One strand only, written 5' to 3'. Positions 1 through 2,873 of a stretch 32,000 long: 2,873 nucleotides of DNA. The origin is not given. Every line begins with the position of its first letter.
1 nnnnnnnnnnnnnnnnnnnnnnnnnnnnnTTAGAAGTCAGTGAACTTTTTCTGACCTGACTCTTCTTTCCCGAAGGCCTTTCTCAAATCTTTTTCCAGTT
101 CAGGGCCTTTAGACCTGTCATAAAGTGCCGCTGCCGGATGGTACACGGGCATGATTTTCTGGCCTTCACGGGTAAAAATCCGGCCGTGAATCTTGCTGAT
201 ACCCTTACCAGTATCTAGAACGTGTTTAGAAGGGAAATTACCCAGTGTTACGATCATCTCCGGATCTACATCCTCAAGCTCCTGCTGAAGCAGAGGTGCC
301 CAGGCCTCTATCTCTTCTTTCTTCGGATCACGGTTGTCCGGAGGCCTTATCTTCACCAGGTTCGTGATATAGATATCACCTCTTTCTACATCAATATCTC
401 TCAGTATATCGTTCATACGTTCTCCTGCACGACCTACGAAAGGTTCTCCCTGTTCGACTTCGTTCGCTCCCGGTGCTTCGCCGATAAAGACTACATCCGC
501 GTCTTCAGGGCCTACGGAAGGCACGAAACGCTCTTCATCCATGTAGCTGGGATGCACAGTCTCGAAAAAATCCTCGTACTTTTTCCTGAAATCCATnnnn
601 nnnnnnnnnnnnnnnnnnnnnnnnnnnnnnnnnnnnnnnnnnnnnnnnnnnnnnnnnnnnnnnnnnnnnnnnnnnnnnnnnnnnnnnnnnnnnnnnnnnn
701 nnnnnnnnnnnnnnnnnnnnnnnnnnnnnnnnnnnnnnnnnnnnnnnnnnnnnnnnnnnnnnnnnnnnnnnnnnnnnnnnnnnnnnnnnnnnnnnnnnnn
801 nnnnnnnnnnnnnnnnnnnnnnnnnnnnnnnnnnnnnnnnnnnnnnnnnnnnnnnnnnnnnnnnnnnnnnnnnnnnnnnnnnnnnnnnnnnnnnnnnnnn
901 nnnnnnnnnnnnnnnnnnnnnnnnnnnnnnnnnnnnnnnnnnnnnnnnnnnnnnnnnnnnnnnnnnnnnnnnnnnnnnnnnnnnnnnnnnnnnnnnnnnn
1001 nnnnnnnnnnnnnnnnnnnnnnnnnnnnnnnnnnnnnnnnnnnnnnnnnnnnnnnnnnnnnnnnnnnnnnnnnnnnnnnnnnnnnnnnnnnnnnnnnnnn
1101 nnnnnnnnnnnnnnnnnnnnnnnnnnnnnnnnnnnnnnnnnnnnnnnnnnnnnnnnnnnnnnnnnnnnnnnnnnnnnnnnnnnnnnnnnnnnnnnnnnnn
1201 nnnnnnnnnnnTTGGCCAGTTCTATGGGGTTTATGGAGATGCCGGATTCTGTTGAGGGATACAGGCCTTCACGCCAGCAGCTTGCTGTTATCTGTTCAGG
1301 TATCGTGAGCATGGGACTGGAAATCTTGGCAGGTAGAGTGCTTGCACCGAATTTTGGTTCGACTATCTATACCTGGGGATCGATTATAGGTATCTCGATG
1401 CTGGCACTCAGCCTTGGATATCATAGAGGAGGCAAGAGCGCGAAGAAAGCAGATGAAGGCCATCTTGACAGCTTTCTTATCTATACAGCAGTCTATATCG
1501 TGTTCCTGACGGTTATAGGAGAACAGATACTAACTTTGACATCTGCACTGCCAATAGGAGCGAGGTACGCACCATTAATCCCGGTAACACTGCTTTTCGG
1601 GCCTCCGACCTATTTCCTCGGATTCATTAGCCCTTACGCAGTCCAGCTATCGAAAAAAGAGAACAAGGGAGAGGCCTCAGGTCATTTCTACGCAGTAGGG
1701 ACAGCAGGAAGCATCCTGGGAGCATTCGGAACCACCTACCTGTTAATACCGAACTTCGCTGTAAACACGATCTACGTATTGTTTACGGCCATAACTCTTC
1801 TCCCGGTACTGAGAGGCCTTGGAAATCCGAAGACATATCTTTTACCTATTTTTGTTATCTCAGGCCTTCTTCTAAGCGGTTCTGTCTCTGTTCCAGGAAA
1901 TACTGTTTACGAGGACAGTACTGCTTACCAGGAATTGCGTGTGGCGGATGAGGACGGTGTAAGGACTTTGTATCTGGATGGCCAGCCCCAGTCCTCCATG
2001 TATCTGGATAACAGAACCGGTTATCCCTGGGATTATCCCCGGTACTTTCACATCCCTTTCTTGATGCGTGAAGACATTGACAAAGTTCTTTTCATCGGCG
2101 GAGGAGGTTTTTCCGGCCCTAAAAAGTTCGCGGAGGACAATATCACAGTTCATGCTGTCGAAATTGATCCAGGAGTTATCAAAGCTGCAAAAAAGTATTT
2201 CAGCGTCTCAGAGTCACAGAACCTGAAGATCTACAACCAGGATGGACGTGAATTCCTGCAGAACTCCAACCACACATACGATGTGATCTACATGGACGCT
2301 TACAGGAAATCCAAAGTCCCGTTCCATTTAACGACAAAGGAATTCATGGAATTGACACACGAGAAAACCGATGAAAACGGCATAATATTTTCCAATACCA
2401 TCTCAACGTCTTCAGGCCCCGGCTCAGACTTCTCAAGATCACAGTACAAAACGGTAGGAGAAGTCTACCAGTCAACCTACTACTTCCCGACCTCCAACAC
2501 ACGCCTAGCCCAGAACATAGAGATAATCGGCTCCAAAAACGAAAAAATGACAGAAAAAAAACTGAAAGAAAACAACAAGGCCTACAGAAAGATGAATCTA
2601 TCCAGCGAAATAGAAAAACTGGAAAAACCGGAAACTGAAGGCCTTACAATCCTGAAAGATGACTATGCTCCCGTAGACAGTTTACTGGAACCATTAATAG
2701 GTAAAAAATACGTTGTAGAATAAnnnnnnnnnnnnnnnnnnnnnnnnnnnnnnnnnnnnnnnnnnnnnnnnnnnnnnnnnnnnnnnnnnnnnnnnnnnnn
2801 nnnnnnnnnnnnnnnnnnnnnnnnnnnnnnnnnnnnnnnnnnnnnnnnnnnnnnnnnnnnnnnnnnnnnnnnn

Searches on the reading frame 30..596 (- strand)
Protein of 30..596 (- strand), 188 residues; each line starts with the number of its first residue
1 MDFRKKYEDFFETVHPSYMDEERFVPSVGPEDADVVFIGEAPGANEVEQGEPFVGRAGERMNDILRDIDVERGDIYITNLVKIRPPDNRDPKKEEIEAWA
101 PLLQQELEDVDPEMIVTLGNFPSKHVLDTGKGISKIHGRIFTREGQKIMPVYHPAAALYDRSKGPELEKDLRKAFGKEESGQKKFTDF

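Call 65: search_protein_families(library=pfam, proteins=[window:30-596:-], max_evalue=0.001)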
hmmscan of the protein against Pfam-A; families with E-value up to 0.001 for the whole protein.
window:30-596:- (188 aa): 1 family
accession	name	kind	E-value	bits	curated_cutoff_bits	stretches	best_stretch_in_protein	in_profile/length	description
PF03167.25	UDG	-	3.2e-34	118.5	24.3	1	26-169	1-134/141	Uracil DNA glycosylase superfamily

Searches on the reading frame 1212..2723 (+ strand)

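Call 65: search_protein_families(library=pfam, proteins=[window:1212-2723:+], max_evalue=0.001)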
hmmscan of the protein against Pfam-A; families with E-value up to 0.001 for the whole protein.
window:1212-2723:+ (503 aa): 2 families
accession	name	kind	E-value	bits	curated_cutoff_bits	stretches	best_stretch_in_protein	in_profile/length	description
PF01564.23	Spermine_synth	-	1e-12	48.4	22.9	1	280-398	10-134/186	Spermine/spermidine synthase domain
PF05430.17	Methyltransf_30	-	0.0004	20.7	22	1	332-396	26-90/124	S-adenosyl-L-methionine-dependent methyltransferase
